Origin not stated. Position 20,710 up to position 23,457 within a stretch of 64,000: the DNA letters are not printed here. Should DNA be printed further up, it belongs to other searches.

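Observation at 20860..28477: Cell-surface locus: two paralogous secreted proteins flanking prfA, one fused to a beta-barrel, plus a T9SS-CTD protein and a DUF4397 lipoprotein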

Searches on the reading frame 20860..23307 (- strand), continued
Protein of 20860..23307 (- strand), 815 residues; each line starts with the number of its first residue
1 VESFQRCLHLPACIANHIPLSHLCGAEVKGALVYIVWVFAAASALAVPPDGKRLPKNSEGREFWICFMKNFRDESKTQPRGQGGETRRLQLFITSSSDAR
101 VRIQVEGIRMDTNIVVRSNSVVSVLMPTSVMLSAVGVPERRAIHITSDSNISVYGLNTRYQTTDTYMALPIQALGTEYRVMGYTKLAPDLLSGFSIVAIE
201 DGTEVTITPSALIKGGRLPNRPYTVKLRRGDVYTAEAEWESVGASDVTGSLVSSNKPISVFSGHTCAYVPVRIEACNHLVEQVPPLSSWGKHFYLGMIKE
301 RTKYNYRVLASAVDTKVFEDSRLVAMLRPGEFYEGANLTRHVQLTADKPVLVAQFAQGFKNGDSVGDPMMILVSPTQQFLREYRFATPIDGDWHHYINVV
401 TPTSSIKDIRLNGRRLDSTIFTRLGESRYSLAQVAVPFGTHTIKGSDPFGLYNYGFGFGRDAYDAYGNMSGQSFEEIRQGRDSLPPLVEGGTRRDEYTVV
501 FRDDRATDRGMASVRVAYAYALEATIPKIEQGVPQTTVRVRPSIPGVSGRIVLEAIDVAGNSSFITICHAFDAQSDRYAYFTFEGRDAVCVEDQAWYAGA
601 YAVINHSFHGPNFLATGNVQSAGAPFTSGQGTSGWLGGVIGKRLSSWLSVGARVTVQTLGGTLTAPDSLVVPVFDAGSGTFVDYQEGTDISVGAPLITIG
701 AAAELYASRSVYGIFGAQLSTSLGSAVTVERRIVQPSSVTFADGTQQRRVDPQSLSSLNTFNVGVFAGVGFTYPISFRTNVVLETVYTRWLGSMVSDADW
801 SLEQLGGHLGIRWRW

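Call 24: find_encoding_contigs(protein=P0094, flank=8000, max_places=1)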
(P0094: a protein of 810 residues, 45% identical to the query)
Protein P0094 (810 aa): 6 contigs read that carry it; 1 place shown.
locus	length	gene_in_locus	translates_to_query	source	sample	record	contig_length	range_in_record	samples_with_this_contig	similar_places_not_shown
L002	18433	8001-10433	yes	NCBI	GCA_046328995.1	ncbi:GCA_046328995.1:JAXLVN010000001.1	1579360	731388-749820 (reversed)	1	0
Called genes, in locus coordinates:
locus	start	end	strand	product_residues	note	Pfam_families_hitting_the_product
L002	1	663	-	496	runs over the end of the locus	PF02310:B12-binding, PF04055:Radical_SAM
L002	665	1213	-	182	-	PF02397:Bac_transf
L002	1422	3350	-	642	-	PF13292:DXP_synthase_N, PF00456:Transketolase_N (faint), PF02779:Transket_pyr, PF02780:Transketolase_C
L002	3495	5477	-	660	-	PF13568:OMP_b-brl_2, PF00691:OmpA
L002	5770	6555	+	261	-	-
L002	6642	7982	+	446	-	PF17517:IgGFc_binding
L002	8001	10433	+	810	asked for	PF17517:IgGFc_binding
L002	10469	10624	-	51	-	-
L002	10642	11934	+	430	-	PF20030:bpMoxR, PF07726:AAA_3 (weak), PF07728:AAA_5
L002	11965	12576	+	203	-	PF01965:DJ-1_PfpI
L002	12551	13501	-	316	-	PF01745:IPT (weak), PF01715:IPPT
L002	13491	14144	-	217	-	PF01135:PCMT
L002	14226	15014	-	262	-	PF19293:CdaA_N, PF02457:DAC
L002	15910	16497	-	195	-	-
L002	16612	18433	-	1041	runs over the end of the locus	PF13485:Peptidase_MA_2, PF00930:DPPIV_N (faint), PF07676:PD40, PF26550:Tricorn_2nd, PF25174:Beta-prop_THOC3, PF26549:Tricorn_N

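Call 26: find_encoding_contigs(protein=P0085, flank=8000, max_places=1)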
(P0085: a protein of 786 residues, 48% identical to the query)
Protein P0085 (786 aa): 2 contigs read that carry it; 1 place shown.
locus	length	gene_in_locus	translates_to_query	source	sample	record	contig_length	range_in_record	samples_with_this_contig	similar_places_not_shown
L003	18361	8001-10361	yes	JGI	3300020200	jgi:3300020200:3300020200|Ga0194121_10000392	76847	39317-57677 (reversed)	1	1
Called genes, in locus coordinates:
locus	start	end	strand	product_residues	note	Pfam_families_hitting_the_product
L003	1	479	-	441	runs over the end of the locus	PF26314:MptA_B_family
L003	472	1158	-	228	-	PF00535:Glycos_transf_2, PF13641:Glyco_tranf_2_3 (weak)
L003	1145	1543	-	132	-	-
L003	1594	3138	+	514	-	PF01039:Carboxyl_trans, PF03255:ACCA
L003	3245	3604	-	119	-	-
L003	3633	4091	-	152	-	PF01047:MarR (weak), PF12802:MarR_2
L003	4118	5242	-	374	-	PF03462:PCRF, PF00472:RF-1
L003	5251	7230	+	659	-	PF14344:DUF4397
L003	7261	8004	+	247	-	PF18962:Por_Secre_tail (faint)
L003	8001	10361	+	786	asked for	PF17517:IgGFc_binding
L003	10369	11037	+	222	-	PF03379:CcmB, PF12698:ABC2_membrane_3 (faint)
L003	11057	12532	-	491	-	PF00890:FAD_binding_2 (weak), PF01266:DAO (weak), PF01593:Amino_oxidase, PF07992:Pyr_redox_2 (weak), PF13450:NAD_binding_8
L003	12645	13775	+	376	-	PF07786:HGSNAT_cat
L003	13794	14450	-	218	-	PF00440:TetR_N, PF13977:TetR_C_6 (faint)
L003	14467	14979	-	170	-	-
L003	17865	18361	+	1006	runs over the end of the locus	PF17517:IgGFc_binding, PF18962:Por_Secre_tail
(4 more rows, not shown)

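Call 46: find_encoding_contigs(protein=P0116, flank=8000, max_places=1)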
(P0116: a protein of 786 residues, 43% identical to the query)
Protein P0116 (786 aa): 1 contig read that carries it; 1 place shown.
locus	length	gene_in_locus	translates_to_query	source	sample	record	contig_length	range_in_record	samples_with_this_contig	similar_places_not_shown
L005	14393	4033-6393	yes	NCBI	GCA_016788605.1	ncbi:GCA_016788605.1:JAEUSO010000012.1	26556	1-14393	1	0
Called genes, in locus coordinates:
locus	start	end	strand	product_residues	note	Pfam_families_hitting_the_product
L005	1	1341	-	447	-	?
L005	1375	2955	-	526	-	-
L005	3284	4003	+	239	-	PF18962:Por_Secre_tail (weak)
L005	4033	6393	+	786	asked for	PF17517:IgGFc_binding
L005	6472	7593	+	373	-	PF18962:Por_Secre_tail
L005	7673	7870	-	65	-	PF19628:DUF6132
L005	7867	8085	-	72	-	-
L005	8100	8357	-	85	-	PF00403:HMA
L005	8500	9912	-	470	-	PF00753:Lactamase_B, PF00581:Rhodanese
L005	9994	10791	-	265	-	PF01925:TauE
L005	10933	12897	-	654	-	PF13428:TPR_14 (faint), PF13432:TPR_16 (faint), PF13181:TPR_8 (faint), PF17874:TPR_MalT (weak), PF14938:SNAP (faint), PF00515:TPR_1 (faint), PF07719:TPR_2 (faint), PF13424:TPR_12, +2 more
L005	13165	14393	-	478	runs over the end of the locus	PF00464:SHMT, PF01212:Beta_elim_lyase, PF00155:Aminotran_1_2 (faint)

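Call 50: find_related_loci(query=A1, collection=genome_contigs, flank=7000)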
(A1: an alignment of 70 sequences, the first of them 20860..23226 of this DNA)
Query A1 (788 aa) in genome_contigs; peptide patterns used: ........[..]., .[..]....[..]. (x = any residue, [..] = any of these).
290 stretches matched a pattern; 236 encode a relative of the query (tblastn E <= 1e-3); the best 80 are kept; 80 distinct loci.
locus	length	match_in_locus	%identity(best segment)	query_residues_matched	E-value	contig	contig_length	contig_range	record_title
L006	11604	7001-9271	61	29-788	0e+0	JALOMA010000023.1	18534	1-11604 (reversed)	MAG: Candidatus Kapaibacterium sp. isolate Prado039 scaffold_4318, whole genome shotgun sequence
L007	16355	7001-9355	55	1-788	0e+0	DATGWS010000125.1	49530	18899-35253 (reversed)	MAG TPA_asm: Candidatus Didemnitutus sp. isolate SMAG_U10588 k141_291386, whole genome shotgun sequence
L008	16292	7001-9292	55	23-788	0e+0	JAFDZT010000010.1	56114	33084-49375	MAG: Bacteroidetes bacterium isolate SZAS-90 BACT-TMP-14__10__length-56114, whole genome shotgun sequence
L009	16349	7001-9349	55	4-788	0e+0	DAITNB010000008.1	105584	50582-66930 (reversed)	MAG TPA_asm: bacterium isolate CTOTU10762 NODE_56_length_105584_cov_26.740090, whole genome shotgun sequence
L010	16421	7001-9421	54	7-788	0e+0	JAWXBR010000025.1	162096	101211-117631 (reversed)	MAG: bacterium isolate MP6IB1.81 k99_414215, whole genome shotgun sequence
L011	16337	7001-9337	56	9-788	0e+0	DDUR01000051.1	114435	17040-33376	MAG TPA_asm: Ignavibacteria bacterium UBA2333 UBA2333_contig_523, whole genome shotgun sequence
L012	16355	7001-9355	56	1-788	0e+0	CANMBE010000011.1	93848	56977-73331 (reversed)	MAG: Ignavibacteria bacterium isolate ZH-15may19-110 genome assembly, contig: ZH-15May19-c267, whole genome shotgun sequ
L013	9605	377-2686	53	17-788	0e+0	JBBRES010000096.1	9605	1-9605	MAG: Candidatus Kapaibacterium sp. isolate Co_metawrap_2512 Cmw_2512_k141_21952489_length_9605_cov_9.0000, whole genome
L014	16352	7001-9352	54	1-788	0e+0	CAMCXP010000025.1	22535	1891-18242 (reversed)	MAG: Melioribacter roseus P3M-2 isolate MiE-14oct19-197 genome assembly, contig: MiE-14oct19-C2890, whole genome shotgun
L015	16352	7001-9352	53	1-788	0e+0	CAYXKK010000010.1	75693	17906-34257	MAG TPA_asm: uncultured Melioribacter sp. isolate SRP318679_co1_368 genome assembly, contig: NODE_479_length_75693_cov_6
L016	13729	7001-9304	51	18-788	0e+0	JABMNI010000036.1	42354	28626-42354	MAG: Ignavibacteria bacterium isolate bin.189 k141_3038103, whole genome shotgun sequence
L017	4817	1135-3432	55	19-788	0e+0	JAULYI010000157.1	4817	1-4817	MAG: Candidatus Kapaibacterium sp. isolate P_KAPA1 NODE_64511_length_4817_cov_2.860981, whole genome shotgun sequence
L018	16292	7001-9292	54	23-788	0e+0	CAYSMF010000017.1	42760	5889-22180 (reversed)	MAG TPA_asm: uncultured Melioribacter sp. isolate SRP278252_co3_515 genome assembly, contig: NODE_1194_length_42760_cov_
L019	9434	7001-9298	53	22-787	0e+0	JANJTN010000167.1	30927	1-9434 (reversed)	MAG: bacterium isolate RX1_metabat.bin.9 RX1_k141_966370, whole genome shotgun sequence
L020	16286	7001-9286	53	23-787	0e+0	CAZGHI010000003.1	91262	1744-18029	MAG TPA_asm: uncultured Hyphomicrobiales bacterium isolate SRP290908_co2_40 genome assembly, contig: NODE_238_length_912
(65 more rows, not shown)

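Call 81: list_cluster_members(proteins=[P0001, P0002, P0121])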
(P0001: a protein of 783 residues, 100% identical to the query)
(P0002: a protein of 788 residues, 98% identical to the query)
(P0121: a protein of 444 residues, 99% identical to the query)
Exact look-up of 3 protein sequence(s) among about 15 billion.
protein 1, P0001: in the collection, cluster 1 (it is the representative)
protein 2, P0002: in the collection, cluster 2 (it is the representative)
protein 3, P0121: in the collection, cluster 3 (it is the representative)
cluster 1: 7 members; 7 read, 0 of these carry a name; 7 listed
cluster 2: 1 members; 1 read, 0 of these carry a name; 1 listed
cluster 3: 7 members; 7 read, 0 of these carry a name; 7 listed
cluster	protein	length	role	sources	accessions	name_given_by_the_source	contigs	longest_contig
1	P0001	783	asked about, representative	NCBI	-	-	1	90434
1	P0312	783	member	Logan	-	-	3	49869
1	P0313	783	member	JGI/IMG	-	-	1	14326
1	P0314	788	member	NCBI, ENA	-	-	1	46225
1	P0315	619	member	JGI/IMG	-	-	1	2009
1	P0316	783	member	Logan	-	-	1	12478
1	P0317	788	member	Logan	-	-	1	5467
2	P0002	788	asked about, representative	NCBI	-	-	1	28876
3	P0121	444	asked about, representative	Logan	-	-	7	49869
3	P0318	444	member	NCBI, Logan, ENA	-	-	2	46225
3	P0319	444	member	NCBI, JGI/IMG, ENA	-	-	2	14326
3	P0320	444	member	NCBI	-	-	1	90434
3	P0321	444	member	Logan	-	-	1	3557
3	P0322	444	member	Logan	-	-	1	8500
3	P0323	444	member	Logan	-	-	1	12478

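Call 82: find_encoding_contigs(protein=P0001, flank=2000, max_places=2)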
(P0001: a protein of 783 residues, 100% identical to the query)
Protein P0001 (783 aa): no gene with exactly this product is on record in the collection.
